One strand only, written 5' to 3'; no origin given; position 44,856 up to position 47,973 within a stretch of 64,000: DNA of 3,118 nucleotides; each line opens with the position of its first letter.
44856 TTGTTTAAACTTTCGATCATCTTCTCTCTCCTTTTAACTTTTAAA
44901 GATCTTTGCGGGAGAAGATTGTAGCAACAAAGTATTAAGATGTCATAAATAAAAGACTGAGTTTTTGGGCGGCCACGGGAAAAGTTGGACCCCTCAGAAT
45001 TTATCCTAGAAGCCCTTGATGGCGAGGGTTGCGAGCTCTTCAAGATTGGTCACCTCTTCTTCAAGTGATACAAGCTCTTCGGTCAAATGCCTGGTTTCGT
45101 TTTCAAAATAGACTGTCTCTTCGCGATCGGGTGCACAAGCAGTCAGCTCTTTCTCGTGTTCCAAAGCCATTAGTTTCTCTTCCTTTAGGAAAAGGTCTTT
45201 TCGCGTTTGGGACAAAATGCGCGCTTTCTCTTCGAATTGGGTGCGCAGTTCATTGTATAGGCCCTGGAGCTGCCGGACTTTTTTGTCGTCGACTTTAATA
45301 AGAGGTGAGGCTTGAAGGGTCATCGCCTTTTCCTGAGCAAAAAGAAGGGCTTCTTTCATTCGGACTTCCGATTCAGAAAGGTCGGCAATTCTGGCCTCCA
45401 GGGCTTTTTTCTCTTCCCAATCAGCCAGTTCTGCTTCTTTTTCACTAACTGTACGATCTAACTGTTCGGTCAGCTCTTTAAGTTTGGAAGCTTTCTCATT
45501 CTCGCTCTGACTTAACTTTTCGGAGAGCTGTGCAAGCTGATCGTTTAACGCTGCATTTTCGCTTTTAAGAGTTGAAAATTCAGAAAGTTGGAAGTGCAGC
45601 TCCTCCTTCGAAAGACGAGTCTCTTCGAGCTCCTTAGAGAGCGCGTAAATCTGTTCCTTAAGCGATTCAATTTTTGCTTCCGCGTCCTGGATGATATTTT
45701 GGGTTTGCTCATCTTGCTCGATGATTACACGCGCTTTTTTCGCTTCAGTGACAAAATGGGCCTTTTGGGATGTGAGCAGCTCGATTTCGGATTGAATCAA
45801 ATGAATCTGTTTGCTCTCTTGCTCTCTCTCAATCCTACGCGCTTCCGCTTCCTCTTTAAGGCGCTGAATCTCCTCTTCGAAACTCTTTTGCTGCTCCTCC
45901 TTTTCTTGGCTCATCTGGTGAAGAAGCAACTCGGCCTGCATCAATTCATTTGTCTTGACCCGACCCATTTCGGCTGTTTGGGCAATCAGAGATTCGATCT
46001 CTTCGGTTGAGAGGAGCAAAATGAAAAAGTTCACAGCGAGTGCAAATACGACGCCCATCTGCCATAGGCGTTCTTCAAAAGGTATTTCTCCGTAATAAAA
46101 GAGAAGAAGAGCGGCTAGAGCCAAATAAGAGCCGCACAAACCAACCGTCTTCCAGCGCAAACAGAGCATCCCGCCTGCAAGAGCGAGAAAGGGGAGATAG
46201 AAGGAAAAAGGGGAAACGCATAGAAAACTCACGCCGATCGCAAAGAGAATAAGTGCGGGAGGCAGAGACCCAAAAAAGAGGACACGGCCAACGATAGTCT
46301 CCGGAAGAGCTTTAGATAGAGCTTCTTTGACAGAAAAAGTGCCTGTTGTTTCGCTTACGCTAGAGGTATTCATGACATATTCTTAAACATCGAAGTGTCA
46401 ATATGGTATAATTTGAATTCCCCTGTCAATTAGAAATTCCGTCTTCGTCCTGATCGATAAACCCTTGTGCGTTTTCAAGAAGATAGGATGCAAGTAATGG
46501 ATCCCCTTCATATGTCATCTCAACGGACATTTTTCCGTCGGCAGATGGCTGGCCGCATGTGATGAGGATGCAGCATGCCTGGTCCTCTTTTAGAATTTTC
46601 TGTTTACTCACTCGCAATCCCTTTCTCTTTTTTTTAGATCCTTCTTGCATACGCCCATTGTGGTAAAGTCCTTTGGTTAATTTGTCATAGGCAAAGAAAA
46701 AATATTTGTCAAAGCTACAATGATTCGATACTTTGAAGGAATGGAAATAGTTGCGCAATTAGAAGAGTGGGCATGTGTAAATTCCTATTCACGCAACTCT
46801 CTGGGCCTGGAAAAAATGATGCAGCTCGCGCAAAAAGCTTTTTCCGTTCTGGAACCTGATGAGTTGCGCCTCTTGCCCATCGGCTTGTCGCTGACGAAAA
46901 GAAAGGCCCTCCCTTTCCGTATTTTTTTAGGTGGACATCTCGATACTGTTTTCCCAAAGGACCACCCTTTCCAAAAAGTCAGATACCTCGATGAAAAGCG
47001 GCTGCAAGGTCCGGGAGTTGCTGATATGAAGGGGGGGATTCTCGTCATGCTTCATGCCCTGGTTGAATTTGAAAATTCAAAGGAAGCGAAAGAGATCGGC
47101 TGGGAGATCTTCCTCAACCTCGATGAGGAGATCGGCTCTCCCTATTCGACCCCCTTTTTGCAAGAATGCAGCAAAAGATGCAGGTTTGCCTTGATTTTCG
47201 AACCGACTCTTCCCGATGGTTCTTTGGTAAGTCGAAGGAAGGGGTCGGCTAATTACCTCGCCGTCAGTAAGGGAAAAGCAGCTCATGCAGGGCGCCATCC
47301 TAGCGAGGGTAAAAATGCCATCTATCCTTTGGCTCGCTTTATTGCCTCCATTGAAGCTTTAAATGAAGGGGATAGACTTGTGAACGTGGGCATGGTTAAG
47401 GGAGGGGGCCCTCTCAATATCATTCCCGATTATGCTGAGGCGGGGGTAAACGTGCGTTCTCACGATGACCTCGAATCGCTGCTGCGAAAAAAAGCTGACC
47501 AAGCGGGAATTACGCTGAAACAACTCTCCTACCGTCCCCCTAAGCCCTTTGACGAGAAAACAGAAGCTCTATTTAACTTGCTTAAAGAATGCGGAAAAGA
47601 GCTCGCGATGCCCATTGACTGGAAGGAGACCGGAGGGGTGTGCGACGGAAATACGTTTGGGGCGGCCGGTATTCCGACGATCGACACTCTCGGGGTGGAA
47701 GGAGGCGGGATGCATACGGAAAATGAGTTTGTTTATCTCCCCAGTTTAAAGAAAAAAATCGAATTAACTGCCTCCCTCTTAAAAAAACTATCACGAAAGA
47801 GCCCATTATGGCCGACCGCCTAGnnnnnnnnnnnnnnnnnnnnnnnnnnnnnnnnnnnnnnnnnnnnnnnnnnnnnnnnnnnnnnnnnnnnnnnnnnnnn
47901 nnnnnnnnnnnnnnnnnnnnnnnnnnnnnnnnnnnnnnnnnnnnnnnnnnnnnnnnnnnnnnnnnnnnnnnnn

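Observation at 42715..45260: Mosaic locus: a 1.1-kb segmental duplication and two gene fragments, all joined at TATAG-initiated repeat copies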

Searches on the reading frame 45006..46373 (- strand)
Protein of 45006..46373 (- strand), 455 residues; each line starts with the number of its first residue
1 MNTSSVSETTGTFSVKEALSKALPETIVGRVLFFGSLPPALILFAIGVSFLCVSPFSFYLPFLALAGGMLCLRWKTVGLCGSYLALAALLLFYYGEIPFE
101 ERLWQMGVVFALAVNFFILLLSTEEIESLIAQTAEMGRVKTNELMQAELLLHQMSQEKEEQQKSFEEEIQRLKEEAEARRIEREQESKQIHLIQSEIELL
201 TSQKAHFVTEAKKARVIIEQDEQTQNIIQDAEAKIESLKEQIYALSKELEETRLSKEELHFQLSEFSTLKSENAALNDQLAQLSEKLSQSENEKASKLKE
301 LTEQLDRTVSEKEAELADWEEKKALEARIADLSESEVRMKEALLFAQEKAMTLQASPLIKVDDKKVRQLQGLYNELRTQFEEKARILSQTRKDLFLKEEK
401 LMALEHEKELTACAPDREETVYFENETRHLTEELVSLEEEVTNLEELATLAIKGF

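Call 13: find_encoding_contigs(protein=window:45006-46373:-, flank=10000, max_places=10)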
Protein window:45006-46373:- (455 aa): no gene with exactly this product is on record in the collection.

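Call 23: search_protein_families(library=pfam, proteins=[window:45006-46373:-], max_evalue=0.01)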
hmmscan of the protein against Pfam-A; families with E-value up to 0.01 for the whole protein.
window:45006-46373:- (455 aa): 0 families

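Call 50: find_homologous_proteins(query=window:45006-46373:-, max_evalue=0.001)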
Query window:45006-46373:- (455 aa): 9 proteins with E <= 0.001 among 8000 candidates.
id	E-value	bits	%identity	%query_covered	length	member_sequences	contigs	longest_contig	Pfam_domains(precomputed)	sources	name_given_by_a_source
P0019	7.5e-276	932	100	100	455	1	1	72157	-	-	-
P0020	4.2e-164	564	61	99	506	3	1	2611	-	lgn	-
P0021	9.2e-156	537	56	98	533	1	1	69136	-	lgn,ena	-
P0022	4.9e-116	406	51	98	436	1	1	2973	-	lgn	-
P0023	2.0e-92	329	43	99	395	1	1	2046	-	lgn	-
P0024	1.1e-86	310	44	99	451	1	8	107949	-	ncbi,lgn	-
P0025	1.5e-79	286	44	95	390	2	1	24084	-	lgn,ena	-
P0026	5.2e-70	255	40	99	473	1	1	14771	-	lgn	-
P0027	2.5e-64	236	37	95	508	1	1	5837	-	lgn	-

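Call 51: find_encoding_contigs(protein=P0021, flank=10000, max_places=3)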
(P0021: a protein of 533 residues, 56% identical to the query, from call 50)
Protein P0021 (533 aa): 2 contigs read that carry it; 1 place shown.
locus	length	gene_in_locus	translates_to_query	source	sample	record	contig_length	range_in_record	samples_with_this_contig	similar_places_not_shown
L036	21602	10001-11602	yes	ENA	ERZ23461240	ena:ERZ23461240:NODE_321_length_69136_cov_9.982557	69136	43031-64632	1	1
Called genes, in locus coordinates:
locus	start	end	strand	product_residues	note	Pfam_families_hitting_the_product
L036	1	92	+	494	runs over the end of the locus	PF17767:NAPRTase_N, PF04095:NAPRTase, PF17956:NAPRTase_C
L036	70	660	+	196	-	PF00857:Isochorismatase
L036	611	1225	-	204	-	-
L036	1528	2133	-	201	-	PF05302:DUF720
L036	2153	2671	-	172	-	PF05302:DUF720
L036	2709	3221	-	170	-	-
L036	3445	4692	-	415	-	PF04996:AstB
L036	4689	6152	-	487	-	PF00171:Aldedh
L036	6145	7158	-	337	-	PF04958:AstA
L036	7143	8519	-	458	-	PF00202:Aminotran_3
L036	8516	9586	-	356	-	PF01546:Peptidase_M20, PF07687:M20_dimer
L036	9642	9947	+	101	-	-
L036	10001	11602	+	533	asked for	-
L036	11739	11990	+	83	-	-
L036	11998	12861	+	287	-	PF04564:U-box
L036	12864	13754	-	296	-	PF02810:SEC-C, PF00557:Peptidase_M24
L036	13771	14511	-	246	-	PF01416:PseudoU_synth_1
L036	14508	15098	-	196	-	PF01914:MarC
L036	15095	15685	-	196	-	PF01914:MarC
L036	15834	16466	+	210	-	PF13238:AAA_18, PF00406:ADK, PF13207:AAA_17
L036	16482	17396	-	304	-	PF00072:Response_reg, PF00990:GGDEF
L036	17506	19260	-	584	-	PF00528:BPD_transp_1, PF09084:NMT1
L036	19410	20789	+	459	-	PF00206:Lyase_1, PF10415:FumaraseC_C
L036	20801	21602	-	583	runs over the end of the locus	PF00916:Sulfate_transp, PF01740:STAS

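Call 52: find_encoding_contigs(protein=P0024, flank=10000, max_places=3)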
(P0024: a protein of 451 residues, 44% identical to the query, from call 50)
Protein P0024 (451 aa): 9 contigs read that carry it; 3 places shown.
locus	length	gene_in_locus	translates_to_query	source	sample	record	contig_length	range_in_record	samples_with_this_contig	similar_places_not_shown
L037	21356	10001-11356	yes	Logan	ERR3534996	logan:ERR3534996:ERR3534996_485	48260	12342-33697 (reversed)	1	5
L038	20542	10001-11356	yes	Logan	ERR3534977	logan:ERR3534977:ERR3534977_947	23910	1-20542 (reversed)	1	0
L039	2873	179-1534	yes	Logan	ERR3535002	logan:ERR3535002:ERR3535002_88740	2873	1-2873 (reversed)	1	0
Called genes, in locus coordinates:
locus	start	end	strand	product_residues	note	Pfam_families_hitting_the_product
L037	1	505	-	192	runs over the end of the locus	-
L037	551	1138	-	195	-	PF05302:DUF720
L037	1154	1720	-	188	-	PF05302:DUF720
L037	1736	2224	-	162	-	PF05302:DUF720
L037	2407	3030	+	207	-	-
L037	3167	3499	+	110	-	-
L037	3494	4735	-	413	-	PF04996:AstB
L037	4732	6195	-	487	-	PF00171:Aldedh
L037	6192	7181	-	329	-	PF04958:AstA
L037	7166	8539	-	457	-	PF00202:Aminotran_3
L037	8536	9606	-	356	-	PF01546:Peptidase_M20, PF07687:M20_dimer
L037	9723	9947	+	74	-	-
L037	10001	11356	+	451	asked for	-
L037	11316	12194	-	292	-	PF02810:SEC-C, PF00557:Peptidase_M24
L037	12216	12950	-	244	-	PF01416:PseudoU_synth_1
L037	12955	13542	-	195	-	PF01914:MarC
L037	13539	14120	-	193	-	PF01914:MarC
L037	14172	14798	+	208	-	PF00406:ADK, PF13207:AAA_17, PF13238:AAA_18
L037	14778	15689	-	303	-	PF00072:Response_reg, PF00990:GGDEF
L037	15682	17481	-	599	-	PF00528:BPD_transp_1, PF09084:NMT1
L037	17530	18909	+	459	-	PF00206:Lyase_1, PF10415:FumaraseC_C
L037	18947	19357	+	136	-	PF00646:F-box (weak), PF12937:F-box-like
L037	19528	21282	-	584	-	PF00916:Sulfate_transp, PF01740:STAS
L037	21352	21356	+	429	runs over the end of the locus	PF03600:CitMHS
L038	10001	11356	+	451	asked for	-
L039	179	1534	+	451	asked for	-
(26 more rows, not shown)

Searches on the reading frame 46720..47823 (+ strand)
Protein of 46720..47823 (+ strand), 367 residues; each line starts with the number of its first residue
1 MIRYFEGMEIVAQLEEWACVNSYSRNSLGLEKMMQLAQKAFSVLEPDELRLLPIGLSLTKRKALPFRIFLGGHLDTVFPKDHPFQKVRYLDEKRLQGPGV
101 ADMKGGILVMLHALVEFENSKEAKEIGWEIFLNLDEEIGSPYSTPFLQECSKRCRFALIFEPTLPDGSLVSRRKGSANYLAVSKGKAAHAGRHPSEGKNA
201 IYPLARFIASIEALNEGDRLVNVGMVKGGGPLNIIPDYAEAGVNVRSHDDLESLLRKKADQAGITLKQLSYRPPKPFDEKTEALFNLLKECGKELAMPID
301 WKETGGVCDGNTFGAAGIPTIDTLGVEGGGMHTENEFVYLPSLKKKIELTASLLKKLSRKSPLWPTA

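Call 16: find_encoding_contigs(protein=window:46720-47823:+, flank=10000, max_places=10)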
Protein window:46720-47823:+ (367 aa): no gene with exactly this product is on record in the collection.

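Call 23: search_protein_families(library=pfam, proteins=[window:46720-47823:+], max_evalue=0.01)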
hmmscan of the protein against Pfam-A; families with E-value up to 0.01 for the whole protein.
window:46720-47823:+ (367 aa): 2 families
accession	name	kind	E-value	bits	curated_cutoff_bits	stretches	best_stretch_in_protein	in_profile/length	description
PF01546.33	Peptidase_M20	-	2.9e-24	86.5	24.6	1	70-355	2-205/206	Peptidase family M20/M25/M40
PF07687.19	M20_dimer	-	1e-14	54.8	21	1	173-257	3-94/107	Peptidase dimerisation domain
